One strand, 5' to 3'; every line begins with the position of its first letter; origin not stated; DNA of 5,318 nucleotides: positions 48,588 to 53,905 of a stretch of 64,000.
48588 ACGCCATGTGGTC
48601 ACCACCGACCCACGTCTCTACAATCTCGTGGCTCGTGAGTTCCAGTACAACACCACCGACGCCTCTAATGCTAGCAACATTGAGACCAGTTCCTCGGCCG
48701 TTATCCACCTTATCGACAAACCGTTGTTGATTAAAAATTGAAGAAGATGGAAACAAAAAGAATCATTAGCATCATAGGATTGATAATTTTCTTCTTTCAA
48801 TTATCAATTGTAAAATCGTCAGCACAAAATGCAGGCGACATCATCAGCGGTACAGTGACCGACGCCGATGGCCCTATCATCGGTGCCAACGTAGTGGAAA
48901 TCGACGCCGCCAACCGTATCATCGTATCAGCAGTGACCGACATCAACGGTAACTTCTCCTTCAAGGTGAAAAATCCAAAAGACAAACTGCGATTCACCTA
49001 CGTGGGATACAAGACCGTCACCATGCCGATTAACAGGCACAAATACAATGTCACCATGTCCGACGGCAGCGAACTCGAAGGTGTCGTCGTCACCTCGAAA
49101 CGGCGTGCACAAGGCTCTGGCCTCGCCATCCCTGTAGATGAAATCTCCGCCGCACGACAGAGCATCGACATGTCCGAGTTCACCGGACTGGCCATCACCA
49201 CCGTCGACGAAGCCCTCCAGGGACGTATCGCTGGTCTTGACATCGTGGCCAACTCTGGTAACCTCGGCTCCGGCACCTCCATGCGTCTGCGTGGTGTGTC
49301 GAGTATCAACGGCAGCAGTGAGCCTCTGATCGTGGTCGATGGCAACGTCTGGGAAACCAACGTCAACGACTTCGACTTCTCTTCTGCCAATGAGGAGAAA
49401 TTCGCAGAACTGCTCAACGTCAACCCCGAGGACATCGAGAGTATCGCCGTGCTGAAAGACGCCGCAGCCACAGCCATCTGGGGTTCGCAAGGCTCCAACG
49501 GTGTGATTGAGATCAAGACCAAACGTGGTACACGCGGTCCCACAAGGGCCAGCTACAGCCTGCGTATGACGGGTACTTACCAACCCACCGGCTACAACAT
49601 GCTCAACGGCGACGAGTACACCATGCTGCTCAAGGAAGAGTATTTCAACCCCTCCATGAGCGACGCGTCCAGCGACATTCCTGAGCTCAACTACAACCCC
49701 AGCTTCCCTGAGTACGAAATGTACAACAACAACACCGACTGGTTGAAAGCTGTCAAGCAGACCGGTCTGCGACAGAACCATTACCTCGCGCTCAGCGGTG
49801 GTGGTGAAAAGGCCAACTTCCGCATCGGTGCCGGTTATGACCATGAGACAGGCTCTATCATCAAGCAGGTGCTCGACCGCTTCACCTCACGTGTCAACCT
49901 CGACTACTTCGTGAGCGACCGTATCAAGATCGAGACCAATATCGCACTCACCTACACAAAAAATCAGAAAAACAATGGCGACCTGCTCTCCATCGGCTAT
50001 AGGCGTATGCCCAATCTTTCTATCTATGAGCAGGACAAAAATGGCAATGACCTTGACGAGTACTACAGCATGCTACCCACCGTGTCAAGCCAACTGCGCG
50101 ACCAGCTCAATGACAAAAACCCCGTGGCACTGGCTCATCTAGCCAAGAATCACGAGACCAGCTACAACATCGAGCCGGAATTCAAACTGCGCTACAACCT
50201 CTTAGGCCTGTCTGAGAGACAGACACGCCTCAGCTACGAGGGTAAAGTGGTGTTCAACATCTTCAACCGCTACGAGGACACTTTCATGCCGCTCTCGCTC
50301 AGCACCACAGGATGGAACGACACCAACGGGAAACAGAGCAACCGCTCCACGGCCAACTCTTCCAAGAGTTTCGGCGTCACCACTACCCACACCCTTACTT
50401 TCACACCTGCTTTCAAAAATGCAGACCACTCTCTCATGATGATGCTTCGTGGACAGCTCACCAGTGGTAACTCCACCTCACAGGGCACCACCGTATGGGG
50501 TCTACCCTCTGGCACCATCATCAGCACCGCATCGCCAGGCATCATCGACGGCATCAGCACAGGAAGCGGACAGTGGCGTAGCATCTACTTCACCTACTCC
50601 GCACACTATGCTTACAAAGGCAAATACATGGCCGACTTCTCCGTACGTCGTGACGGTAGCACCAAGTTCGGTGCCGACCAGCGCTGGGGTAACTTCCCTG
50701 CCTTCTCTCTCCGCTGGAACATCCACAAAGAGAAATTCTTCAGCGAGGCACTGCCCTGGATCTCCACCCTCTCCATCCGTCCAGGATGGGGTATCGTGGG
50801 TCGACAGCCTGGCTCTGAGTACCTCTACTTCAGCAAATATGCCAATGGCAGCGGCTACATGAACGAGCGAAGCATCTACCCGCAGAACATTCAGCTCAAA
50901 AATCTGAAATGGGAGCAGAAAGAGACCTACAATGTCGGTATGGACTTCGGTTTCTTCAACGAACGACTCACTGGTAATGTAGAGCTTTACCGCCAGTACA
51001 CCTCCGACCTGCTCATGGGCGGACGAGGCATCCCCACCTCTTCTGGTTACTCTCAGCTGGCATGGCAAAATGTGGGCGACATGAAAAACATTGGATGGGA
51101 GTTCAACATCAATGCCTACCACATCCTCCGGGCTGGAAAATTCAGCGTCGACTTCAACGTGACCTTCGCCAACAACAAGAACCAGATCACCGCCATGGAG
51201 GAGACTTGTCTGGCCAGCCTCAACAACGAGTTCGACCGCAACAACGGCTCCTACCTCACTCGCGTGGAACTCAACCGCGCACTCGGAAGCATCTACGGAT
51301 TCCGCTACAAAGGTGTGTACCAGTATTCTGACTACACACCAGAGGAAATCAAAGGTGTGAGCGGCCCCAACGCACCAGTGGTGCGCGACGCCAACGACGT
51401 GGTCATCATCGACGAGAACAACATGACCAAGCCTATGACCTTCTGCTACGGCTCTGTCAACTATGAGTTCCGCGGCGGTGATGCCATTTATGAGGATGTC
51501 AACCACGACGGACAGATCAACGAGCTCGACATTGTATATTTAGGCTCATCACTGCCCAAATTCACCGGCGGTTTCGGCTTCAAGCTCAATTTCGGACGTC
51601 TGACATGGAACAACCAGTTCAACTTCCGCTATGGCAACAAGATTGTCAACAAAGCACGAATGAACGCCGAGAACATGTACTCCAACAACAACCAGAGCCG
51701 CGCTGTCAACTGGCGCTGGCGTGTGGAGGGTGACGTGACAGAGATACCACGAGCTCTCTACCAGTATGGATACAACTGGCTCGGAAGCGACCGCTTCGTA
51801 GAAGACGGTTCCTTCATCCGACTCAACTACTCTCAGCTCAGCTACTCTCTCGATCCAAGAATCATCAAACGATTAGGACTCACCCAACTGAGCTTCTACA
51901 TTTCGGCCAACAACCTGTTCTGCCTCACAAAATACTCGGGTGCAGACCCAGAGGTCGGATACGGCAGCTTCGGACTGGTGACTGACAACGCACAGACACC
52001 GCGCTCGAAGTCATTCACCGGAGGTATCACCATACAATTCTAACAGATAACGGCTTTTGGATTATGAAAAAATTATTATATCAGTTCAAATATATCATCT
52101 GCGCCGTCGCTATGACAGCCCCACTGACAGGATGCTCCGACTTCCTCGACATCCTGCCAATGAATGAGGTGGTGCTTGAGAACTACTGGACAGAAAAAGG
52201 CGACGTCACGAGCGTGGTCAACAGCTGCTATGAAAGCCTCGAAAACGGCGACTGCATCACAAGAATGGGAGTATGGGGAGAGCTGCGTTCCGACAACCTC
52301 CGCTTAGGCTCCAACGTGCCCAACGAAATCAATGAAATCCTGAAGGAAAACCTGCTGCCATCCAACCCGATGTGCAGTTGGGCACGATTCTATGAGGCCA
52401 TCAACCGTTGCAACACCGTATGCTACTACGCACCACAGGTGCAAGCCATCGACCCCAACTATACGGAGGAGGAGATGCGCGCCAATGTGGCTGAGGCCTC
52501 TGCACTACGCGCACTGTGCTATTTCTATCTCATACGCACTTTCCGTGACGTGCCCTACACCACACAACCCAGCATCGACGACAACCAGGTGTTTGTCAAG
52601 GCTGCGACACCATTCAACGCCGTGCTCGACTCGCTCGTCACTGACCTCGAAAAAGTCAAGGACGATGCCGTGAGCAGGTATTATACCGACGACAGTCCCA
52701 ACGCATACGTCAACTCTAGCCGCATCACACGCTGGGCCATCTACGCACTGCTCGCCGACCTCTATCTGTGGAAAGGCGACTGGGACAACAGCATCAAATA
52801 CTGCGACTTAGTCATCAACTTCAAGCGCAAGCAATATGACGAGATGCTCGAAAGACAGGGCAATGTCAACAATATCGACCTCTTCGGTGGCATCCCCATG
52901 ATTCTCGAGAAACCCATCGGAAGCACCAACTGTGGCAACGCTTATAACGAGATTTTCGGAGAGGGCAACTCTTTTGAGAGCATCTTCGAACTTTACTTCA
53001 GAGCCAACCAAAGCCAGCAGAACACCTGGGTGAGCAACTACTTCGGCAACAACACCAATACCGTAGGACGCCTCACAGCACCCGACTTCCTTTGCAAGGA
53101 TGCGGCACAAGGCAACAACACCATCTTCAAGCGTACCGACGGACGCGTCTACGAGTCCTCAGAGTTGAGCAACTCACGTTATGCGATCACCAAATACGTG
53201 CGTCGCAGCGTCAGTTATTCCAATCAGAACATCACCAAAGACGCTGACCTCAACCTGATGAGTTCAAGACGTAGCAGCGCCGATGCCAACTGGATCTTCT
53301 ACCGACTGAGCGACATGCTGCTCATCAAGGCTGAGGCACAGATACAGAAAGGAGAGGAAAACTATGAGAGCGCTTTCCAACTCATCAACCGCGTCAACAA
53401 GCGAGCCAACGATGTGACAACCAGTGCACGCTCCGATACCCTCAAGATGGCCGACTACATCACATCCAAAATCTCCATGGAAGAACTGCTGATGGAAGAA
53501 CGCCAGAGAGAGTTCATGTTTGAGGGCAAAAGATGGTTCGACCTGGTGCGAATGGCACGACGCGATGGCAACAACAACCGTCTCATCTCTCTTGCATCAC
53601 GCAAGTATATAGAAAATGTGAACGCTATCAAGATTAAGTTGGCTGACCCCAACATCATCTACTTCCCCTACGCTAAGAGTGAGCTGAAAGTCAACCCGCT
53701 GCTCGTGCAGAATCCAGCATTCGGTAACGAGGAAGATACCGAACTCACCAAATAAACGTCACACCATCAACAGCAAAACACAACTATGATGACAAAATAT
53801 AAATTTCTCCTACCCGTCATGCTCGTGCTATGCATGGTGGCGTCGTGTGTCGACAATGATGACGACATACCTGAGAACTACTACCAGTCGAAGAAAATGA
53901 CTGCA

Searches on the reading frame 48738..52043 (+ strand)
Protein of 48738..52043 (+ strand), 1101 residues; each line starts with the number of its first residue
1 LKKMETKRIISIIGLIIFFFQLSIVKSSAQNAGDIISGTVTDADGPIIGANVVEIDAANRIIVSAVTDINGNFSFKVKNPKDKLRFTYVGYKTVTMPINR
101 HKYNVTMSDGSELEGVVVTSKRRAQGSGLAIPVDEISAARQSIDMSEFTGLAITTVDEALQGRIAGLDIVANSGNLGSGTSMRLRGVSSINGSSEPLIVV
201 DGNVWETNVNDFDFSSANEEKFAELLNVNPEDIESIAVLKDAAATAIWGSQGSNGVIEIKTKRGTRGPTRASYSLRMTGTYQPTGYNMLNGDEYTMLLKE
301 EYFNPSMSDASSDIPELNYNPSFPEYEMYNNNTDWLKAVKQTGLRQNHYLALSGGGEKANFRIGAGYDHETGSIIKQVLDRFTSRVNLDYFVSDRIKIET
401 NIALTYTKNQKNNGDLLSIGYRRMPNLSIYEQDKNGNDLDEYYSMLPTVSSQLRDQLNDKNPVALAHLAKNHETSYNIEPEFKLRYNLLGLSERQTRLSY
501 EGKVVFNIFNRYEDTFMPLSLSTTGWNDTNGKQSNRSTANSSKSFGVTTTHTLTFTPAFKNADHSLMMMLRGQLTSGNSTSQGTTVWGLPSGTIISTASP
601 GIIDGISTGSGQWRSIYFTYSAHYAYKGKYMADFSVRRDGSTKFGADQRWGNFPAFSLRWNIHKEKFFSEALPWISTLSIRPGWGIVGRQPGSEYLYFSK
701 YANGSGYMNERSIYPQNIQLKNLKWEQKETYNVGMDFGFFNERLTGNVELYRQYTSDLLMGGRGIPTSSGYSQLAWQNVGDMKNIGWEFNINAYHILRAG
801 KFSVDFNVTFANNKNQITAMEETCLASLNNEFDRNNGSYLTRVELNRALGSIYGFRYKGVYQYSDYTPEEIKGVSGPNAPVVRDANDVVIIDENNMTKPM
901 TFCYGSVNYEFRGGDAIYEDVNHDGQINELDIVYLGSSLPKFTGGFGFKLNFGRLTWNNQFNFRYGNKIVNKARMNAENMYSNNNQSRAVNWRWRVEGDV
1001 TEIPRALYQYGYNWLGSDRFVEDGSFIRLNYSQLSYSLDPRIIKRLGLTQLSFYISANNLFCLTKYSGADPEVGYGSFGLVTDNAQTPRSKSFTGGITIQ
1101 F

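Call 7: search_protein_families(library=pfam, proteins=[window:48738-52043:+])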
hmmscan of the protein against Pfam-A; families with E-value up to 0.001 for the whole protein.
window:48738-52043:+ (1101 aa): 3 families
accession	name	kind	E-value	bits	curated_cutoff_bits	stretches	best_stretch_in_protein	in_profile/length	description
PF07715.20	Plug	-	4.1e-14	53.4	23.9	1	133-256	2-107/107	TonB-dependent Receptor Plug Domain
PF13715.12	CarbopepD_reg_2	-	2.9e-11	43.7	32.2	1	36-118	1-88/88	CarboxypepD_reg-like domain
PF13620.12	CarboxypepD_reg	-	7.7e-10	39.4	32.3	1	36-96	2-64/82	Carboxypeptidase regulatory-like domain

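Call 8: search_protein_families(library=ncbifam, proteins=[window:48738-52043:+])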
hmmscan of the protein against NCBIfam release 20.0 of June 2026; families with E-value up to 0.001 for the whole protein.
window:48738-52043:+ (1101 aa): 3 families
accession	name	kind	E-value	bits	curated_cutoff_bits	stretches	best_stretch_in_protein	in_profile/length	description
TIGR04056.1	OMP_RagA_SusC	subfamily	3.2e-209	697.7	368.25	1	36-1101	3-981/981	SusC/RagA family TonB-linked outer membrane protein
TIGR04057.1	SusC_RagA_signa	signature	6.5e-15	54.7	46.2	1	232-262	1-31/31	SusC/RagA subfamily TonB-dependent outer membrane receptor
NF053590.1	TonB_dep_TOL0244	equivalog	0.00099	17.8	645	0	225-265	104-143/604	TOL_0244 family TonB-dependent receptor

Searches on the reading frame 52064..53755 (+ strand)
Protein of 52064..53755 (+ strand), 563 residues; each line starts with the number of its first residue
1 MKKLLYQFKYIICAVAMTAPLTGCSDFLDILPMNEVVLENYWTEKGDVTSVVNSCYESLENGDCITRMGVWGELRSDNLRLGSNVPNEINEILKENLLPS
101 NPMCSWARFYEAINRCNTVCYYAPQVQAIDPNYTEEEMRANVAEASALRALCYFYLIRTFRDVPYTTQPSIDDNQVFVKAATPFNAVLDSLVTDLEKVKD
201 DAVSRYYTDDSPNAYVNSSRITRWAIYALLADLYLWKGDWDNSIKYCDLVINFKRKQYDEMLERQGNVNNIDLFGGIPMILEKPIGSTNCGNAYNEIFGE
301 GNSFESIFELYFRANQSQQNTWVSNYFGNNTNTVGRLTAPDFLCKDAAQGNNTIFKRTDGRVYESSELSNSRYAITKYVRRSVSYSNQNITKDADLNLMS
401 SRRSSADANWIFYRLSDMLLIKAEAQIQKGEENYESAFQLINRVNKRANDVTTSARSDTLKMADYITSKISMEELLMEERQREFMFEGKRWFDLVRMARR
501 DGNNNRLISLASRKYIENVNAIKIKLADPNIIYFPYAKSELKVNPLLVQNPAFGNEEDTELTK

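Call 7: search_protein_families(library=pfam, proteins=[window:52064-53755:+])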
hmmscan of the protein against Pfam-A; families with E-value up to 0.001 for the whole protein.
window:52064-53755:+ (563 aa): 2 families
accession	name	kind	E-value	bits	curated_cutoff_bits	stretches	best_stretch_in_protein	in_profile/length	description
PF07980.17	SusD_RagB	-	3.1e-25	89.9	23.1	1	368-551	128-295/297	SusD family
PF14322.12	SusD-like_3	-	1.3e-12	48.8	27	1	26-235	1-191/191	Starch-binding associating with outer membrane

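Call 8: search_protein_families(library=ncbifam, proteins=[window:52064-53755:+])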
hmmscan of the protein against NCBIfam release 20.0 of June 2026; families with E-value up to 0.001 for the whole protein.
window:52064-53755:+ (563 aa): 2 families
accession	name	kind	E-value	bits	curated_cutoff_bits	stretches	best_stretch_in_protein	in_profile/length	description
NF033072.0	NanU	exception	5.1e-19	68.7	425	1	7-498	4-485/521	SusD family outer membrane lipoprotein NanU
NF033071.0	SusD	exception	8.1e-14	50.7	725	2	400-500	429-513/558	starch-binding outer membrane lipoprotein SusD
